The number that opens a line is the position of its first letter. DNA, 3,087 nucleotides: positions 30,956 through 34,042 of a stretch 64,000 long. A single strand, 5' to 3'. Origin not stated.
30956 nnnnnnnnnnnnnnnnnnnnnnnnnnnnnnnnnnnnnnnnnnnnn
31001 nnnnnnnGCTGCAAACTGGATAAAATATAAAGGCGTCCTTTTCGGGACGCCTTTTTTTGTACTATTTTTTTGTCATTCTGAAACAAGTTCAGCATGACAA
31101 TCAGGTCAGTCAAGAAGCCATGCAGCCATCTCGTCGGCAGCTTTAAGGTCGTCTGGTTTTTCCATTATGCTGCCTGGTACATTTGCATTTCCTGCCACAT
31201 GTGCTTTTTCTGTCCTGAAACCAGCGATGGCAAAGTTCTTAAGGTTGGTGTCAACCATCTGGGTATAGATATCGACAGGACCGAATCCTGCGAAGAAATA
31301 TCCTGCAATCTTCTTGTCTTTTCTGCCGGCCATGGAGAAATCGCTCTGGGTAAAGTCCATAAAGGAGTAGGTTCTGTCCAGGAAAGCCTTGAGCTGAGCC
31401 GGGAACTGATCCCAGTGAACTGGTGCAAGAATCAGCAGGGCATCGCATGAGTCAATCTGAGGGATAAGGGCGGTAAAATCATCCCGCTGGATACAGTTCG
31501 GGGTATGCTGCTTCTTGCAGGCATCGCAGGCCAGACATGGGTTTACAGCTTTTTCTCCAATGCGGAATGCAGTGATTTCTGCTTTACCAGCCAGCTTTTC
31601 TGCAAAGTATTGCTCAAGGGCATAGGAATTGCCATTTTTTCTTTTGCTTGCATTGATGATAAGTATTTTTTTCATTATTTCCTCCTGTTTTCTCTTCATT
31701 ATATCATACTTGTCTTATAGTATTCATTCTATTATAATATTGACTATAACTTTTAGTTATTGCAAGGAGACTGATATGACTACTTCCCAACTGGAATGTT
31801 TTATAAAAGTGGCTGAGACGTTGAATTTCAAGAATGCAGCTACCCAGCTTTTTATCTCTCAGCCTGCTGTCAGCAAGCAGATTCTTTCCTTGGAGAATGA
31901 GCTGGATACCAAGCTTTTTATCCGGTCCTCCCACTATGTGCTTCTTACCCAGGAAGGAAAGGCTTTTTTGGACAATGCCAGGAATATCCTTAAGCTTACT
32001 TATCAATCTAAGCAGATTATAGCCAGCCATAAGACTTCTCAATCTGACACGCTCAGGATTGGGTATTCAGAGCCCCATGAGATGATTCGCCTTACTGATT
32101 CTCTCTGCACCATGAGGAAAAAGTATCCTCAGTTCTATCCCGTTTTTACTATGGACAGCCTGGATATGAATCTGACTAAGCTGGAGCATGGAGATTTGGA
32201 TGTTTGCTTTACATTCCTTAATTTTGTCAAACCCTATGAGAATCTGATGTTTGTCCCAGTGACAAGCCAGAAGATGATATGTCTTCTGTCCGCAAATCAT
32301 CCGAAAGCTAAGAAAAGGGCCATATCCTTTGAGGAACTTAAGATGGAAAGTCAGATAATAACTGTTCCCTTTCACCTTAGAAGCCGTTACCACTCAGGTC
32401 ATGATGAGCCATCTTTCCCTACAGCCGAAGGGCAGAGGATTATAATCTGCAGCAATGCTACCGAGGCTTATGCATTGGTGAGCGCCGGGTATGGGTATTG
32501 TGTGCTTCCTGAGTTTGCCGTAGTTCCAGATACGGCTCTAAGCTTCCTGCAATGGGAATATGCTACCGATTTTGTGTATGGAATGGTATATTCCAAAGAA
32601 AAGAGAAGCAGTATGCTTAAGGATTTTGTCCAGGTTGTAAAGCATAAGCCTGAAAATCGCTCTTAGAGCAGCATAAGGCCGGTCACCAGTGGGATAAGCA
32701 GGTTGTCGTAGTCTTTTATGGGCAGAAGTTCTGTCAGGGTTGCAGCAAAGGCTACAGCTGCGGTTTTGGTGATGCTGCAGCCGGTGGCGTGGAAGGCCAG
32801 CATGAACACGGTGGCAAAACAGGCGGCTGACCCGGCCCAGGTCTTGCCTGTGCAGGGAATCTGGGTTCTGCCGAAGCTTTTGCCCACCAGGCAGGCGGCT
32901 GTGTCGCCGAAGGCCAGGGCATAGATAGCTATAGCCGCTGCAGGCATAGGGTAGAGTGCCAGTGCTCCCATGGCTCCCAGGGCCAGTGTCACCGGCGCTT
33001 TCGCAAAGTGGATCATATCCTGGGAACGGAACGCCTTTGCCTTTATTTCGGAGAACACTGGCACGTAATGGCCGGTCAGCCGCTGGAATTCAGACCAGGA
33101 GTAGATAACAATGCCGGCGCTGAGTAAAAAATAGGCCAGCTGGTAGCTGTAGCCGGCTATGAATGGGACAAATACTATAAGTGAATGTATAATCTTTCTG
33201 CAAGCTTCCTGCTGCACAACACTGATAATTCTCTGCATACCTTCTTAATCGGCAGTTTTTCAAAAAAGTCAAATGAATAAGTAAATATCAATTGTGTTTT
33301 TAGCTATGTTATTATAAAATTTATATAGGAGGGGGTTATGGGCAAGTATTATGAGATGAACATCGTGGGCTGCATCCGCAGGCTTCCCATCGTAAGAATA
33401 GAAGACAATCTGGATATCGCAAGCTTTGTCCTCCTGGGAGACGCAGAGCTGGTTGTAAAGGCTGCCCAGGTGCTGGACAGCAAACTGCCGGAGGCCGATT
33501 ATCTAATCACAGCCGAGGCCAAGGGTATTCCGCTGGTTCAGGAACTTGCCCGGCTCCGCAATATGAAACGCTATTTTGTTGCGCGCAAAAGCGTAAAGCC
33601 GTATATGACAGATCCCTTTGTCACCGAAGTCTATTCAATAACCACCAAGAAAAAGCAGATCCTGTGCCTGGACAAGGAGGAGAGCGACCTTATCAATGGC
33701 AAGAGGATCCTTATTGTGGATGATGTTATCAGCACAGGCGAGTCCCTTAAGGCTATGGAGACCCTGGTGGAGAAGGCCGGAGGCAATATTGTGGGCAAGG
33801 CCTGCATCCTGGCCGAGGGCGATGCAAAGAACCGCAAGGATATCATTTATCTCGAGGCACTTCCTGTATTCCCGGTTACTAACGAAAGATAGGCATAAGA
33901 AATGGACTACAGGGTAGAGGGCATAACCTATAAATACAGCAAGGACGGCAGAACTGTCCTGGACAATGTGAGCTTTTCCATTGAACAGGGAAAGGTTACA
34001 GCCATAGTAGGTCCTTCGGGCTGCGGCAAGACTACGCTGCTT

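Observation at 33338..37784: ECF importer operon encoding an Apt-like phosphoribosyltransferase and a creatininase/ArfB-family hydrolase: candidate undescribed base-salvage system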

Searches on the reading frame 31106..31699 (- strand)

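Call 88: search_protein_families(library=pfam, proteins=[window:31106-31699:-], max_evalue=0.00001)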
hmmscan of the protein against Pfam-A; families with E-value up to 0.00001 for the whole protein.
window:31106-31699:- (197 aa): 2 families
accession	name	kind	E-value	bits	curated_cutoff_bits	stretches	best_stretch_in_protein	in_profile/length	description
PF03358.20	FMN_red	-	1.6e-20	73.7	24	1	11-110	2-96/152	NADPH-dependent FMN reductase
PF02525.22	Flavodoxin_2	-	1.8e-13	51.1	27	1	10-115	1-108/198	Flavodoxin-like fold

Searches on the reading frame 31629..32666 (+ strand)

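Call 3: search_protein_families(library=pfam, proteins=[window:31629-32666:+], max_evalue=0.01)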
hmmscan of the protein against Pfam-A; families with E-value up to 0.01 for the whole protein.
window:31629-32666:+ (345 aa): 2 families
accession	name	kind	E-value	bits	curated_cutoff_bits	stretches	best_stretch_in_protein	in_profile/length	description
PF00126.33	HTH_1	-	1.7e-19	70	26.6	1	53-111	2-60/60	Bacterial regulatory helix-turn-helix protein, lysR family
PF03466.25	LysR_substrate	-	5.3e-19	68.9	28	1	137-339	3-206/209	LysR substrate binding domain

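Call 4: search_protein_families(library=ncbifam, proteins=[window:31629-32666:+], max_evalue=0.01)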
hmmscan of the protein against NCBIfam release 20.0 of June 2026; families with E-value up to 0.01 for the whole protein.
window:31629-32666:+ (345 aa): 56 families (the best 25 are shown)
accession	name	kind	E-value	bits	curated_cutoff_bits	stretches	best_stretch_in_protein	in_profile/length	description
NF053705.1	TransRegGltCGpos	equivalog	8.8e-32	110.5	350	1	50-308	1-256/300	glutamate biosynthesis transcriptional regulator GltC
NF007385.0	PRK09906.1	equivalog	1.5e-31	109.7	356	1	54-340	5-290/296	DNA-binding transcriptional regulator HcaR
NF040786.1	LysR_Sec_metab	equivalog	5.1e-30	104.5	250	1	50-245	1-196/298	selenium metabolism-associated LysR family transcriptional regulator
NF047520.1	trans_act_CidR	equivalog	4e-29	101.7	415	1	50-339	1-290/292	cidABC operon transcriptional activator CidR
NF045775.1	acetoin_reg_AlsR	exception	7e-28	97.9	430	1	53-338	4-289/290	acetoin biosynthesis transcriptional regulator AlsR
NF007439.0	PRK09986.1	equivalog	4.4e-26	91.9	290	1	55-337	12-294/296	LysR family transcriptional regulator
TIGR03339.1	phn_lysR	subfamily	5.3e-25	88.2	341.1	1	54-239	1-181/279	aminoethylphosphonate catabolism associated LysR family transcriptional regulator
NF008361.0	PRK11151.1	equivalog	8e-23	81.2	329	1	51-301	2-248/305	DNA-binding transcriptional regulator OxyR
TIGR02424.1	TF_pcaQ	equivalog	8e-23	80.8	303.8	1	54-238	7-191/300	pca operon transcription factor PcaQ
NF047354.1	trans_reg_GltC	equivalog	2.6e-22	79.7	300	1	50-206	1-157/290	glutamate biosynthesis transcriptional regulator GltC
NF008416.0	PRK11242.1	equivalog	4.5e-22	78.7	277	1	53-243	4-193/300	transcriptional regulator CynR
NF009326.0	PRK12681.1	equivalog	2.8e-20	73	436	1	53-334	4-284/324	HTH-type transcriptional regulator CysB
NF007307.0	PRK09791.1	equivalog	8.2e-18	64.5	336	1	51-293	6-244/302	LysR family transcriptional regulator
NF009327.0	PRK12684.1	subfamily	9.2e-18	64.5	402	1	60-251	11-202/313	CysB family HTH-type transcriptional regulator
NF008722.0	PRK11716.1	equivalog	1.5e-17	63.6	246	1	50-254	1-203/293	HTH-type transcriptional activator IlvY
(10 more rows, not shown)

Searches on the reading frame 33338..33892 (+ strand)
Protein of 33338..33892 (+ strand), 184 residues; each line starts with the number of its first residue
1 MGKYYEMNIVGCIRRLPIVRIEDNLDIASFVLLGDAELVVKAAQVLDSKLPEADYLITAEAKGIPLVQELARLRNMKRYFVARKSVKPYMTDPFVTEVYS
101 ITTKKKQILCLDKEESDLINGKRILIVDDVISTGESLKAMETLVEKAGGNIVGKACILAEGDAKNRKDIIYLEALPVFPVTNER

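Call 3: search_protein_families(library=pfam, proteins=[window:33338-33892:+], max_evalue=0.01)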
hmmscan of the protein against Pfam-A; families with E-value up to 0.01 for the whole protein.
window:33338-33892:+ (184 aa): 1 family
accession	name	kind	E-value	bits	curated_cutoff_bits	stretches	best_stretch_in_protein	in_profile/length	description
PF00156.33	Pribosyltran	-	1.5e-11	44.3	26.3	1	52-170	29-136/158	Phosphoribosyl transferase domain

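Call 4: search_protein_families(library=ncbifam, proteins=[window:33338-33892:+], max_evalue=0.01)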
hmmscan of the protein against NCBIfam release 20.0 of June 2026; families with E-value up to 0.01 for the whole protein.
window:33338-33892:+ (184 aa): 27 families (the best 25 are shown)
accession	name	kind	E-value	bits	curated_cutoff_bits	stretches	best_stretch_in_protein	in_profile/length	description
NF005592.0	PRK07322.1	subfamily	1.2e-70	236.6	143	1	3-179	2-178/180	adenine phosphoribosyltransferase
NF004689.0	PRK06031.1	equivalog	7.7e-14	51.5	175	1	16-161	44-194/233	phosphoribosyltransferase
NF006328.0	PRK08558.1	equivalog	9.4e-14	51.6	184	1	44-164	101-219/238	adenine phosphoribosyltransferase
TIGR01743.1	purR_Bsub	equivalog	1.5e-12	47.1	258.7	1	33-175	107-248/268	pur operon repressor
NF002636.0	PRK02304.1-5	equivalog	1.2e-11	44.5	125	1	32-159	32-155/176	adenine phosphoribosyltransferase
NF006671.0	PRK09219.1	equivalog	2.1e-11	43.7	177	1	54-160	52-156/192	xanthine phosphoribosyltransferase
NF040646.1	HPT_Archaea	equivalog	2e-10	40.6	200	1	43-165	47-158/184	hypoxanthine/guanine phosphoribosyltransferase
TIGR01090.1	apt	equivalog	2.1e-10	40.9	185.85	1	34-159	26-147/169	adenine phosphoribosyltransferase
NF009211.0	PRK12560.1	equivalog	2.1e-10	40.7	188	1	41-169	43-162/187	adenine phosphoribosyltransferase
NF002635.0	PRK02304.1-4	subfamily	2.6e-10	40.1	146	1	48-166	50-160/188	adenine phosphoribosyltransferase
TIGR00336.1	pyrE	equivalog_domain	2.8e-09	37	106.8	1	42-164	45-151/173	orotate phosphoribosyltransferase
NF002633.0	PRK02304.1-2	equivalog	1.4e-08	34.7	224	1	52-169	48-159/172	adenine phosphoribosyltransferase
TIGR01744.1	XPRTase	equivalog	1.5e-08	34.5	164.45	1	56-159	54-155/191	xanthine phosphoribosyltransferase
TIGR01367.1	pyrE_Therm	equivalog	1.5e-08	34.5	150.25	1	114-165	98-150/187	orotate phosphoribosyltransferase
NF002634.0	PRK02304.1-3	equivalog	7.7e-08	32.2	170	1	114-169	111-166/182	adenine phosphoribosyltransferase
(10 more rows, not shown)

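Call 46: search_solved_structures(query=window:33338-33892:+, max_evalue=0.001)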
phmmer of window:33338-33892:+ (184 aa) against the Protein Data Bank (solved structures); distinct sequences matched with E-value up to 0.001: 15.
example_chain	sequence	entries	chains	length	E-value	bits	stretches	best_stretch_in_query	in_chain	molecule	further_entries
5zgo_A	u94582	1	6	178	9.8e-37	129.4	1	4-179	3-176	Adenine phosphoribosyltransferase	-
6fsp_A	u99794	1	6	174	2.2e-36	128.2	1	5-178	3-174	PRPP-binding protein, adenine/guanine phosphoribosyltransferase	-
7f06_A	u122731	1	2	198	5.2e-28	101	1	10-178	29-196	adenine phosphopsicosyltransferase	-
1vch_A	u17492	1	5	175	3.3e-24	88.7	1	5-163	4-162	Phosphoribosyltransferase-related protein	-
4m0k_A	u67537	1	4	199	5.4e-06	29.4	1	33-167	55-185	Adenine phosphoribosyltransferase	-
9vlf_B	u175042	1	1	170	8.4e-06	28.8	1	107-168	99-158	Adenine phosphoribosyltransferase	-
1p4a_A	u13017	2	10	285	9.1e-06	28.6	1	33-162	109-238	Pur operon repressor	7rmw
1o57_A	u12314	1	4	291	9.6e-06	28.6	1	33-162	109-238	PUR OPERON REPRESSOR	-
2fxv_A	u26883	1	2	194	7.5e-05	25.7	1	56-171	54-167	Xanthine phosphoribosyltransferase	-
1y0b_A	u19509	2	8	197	7.6e-05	25.6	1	56-171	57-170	Xanthine phosphoribosyltransferase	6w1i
3lpn_A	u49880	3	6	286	0.0004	23.3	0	119-150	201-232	Ribose-phosphate pyrophosphokinase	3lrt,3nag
3mbi_A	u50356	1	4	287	0.0004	23.3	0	119-150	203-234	Ribose-phosphate pyrophosphokinase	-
2geb_A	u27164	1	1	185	0.00074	22.4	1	35-149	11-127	Hypoxanthine-guanine phosphoribosyltransferase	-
2jbh_A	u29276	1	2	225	0.00076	22.4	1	112-162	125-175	PHOSPHORIBOSYLTRANSFERASE DOMAIN-CONTAINING PROTEIN 1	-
1r3u_A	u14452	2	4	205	0.00089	22.2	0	35-148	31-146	Hypoxanthine-guanine phosphoribosyltransferase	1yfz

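Call 62: search_solved_structures(query=window:33338-33892:+, max_evalue=1e-20, show_alignments=4)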
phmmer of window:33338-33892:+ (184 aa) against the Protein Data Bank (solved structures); distinct sequences matched with E-value up to 1e-20: 4.
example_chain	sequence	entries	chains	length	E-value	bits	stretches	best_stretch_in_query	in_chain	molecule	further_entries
5zgo_A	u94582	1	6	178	9.8e-37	129.4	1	4-179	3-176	Adenine phosphoribosyltransferase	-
6fsp_A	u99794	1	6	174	2.2e-36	128.2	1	5-178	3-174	PRPP-binding protein, adenine/guanine phosphoribosyltransferase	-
7f06_A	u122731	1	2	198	5.2e-28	101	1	10-178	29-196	adenine phosphopsicosyltransferase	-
1vch_A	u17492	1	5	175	3.3e-24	88.7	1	5-163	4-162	Phosphoribosyltransferase-related protein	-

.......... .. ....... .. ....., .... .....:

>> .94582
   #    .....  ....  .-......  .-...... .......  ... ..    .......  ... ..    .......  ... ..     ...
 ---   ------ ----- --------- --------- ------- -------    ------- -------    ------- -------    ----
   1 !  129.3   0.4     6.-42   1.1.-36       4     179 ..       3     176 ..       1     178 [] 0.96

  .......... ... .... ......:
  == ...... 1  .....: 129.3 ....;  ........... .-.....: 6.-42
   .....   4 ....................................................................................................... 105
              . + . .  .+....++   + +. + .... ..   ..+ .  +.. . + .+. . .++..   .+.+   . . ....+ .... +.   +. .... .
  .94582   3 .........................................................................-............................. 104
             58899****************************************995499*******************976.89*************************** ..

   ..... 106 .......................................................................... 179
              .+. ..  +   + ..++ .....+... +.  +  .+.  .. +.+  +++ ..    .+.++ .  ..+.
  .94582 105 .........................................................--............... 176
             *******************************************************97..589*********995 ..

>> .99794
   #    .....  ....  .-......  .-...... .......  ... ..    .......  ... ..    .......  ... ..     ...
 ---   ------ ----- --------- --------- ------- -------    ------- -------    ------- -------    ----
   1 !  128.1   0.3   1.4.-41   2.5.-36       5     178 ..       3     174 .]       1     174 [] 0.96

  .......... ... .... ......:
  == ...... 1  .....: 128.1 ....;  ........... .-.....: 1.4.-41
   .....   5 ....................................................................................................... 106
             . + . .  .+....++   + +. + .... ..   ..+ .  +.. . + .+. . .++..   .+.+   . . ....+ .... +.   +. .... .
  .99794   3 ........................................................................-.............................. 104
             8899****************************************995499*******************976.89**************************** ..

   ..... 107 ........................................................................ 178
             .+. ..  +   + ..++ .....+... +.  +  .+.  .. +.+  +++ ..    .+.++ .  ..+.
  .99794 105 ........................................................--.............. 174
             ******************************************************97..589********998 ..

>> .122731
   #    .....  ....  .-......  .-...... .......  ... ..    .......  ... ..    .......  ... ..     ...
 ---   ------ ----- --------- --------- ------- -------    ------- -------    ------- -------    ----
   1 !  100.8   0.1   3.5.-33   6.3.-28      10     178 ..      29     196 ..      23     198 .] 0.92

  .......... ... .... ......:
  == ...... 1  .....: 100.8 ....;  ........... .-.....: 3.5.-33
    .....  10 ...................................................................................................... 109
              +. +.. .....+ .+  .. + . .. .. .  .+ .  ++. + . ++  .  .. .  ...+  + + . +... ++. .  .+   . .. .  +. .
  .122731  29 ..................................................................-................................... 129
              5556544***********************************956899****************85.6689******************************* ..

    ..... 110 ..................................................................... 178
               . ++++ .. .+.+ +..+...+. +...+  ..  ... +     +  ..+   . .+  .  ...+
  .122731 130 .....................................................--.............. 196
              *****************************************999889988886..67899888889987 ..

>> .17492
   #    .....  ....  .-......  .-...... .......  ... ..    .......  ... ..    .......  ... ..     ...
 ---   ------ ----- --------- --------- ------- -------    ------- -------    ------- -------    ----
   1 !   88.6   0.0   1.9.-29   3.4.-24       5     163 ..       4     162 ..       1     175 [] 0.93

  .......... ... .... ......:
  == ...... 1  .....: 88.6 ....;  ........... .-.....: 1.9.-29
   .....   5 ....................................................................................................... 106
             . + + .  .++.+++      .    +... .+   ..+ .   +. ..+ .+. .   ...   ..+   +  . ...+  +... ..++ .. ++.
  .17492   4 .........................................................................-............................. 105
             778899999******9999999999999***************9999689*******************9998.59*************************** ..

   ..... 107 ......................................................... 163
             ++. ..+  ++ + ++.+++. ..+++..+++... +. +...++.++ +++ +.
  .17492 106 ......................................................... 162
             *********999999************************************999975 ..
